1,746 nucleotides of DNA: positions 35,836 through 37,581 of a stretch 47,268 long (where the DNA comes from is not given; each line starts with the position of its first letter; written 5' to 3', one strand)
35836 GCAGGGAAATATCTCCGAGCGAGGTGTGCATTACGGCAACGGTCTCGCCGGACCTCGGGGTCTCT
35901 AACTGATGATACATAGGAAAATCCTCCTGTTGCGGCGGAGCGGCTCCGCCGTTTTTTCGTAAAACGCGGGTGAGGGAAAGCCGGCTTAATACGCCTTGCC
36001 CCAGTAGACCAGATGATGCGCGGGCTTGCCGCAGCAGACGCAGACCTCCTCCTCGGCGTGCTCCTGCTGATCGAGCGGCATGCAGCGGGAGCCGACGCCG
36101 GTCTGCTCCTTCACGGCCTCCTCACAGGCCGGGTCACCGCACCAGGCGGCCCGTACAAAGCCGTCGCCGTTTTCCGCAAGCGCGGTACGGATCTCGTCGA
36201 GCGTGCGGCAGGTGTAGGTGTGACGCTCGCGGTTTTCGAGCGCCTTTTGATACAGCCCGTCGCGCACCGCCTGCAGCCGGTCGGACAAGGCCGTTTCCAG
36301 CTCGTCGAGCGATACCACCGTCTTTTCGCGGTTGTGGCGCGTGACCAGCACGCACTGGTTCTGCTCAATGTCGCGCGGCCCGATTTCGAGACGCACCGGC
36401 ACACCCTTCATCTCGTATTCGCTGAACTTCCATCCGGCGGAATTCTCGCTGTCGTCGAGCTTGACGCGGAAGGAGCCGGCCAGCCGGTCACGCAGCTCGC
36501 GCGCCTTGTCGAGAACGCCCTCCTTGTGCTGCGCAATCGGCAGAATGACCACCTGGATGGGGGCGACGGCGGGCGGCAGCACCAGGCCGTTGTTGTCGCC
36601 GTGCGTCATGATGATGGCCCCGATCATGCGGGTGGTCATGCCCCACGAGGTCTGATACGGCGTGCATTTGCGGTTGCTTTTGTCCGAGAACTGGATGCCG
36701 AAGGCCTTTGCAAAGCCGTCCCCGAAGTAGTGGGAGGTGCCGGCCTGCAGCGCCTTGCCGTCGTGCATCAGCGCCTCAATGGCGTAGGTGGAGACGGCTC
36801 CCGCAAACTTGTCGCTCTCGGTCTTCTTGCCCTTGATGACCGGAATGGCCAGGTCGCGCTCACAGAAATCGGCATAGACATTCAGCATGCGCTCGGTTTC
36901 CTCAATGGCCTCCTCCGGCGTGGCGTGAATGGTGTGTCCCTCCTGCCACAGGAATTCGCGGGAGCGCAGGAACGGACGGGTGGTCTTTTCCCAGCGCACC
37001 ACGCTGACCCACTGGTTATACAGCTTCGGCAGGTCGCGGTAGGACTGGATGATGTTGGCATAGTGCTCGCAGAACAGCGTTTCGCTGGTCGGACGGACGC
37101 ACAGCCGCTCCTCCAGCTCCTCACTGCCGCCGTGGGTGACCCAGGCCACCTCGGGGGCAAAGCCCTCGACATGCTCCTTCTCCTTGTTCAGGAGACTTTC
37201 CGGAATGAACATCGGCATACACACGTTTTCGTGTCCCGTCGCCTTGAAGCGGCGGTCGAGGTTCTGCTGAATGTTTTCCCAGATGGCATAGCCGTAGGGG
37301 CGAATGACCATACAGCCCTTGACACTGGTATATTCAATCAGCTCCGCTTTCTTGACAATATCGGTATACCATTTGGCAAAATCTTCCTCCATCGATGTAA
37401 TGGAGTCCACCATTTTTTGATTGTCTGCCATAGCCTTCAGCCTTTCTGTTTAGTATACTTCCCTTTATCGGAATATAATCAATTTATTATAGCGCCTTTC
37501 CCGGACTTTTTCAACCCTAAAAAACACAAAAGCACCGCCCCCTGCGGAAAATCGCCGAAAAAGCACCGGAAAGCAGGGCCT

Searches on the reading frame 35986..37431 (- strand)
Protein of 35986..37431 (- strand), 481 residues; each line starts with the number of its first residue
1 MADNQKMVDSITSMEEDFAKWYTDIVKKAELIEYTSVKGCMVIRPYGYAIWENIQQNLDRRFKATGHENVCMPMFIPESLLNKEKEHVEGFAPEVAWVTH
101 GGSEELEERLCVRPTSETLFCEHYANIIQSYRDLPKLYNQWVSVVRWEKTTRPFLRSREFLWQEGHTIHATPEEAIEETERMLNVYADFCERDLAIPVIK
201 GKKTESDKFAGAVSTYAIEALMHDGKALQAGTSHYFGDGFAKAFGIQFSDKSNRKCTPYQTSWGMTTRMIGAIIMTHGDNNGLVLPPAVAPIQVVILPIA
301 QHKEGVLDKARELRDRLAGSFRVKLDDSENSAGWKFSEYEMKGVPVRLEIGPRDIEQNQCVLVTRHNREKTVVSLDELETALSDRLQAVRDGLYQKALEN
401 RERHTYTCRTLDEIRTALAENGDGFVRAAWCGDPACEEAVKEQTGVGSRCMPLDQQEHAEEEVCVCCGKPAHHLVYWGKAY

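Call 60: search_protein_families(library=pfam, proteins=[window:35986-37431:-], max_evalue=0.00001)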
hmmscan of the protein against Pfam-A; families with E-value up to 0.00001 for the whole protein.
window:35986-37431:- (481 aa): 3 families
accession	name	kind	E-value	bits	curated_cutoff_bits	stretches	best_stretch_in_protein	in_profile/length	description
PF09180.16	ProRS-C_1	-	2.2e-25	89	31.5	1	411-481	1-71/71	Prolyl-tRNA synthetase, C-terminal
PF00587.30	tRNA-synt_2b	-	1.3e-24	87.6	29.3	1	104-274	5-176/179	tRNA synthetase class II core domain (G, H, P, S and T)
PF03129.25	HGTP_anticodon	-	1.9e-21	76.4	21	1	293-384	1-93/94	Anticodon binding domain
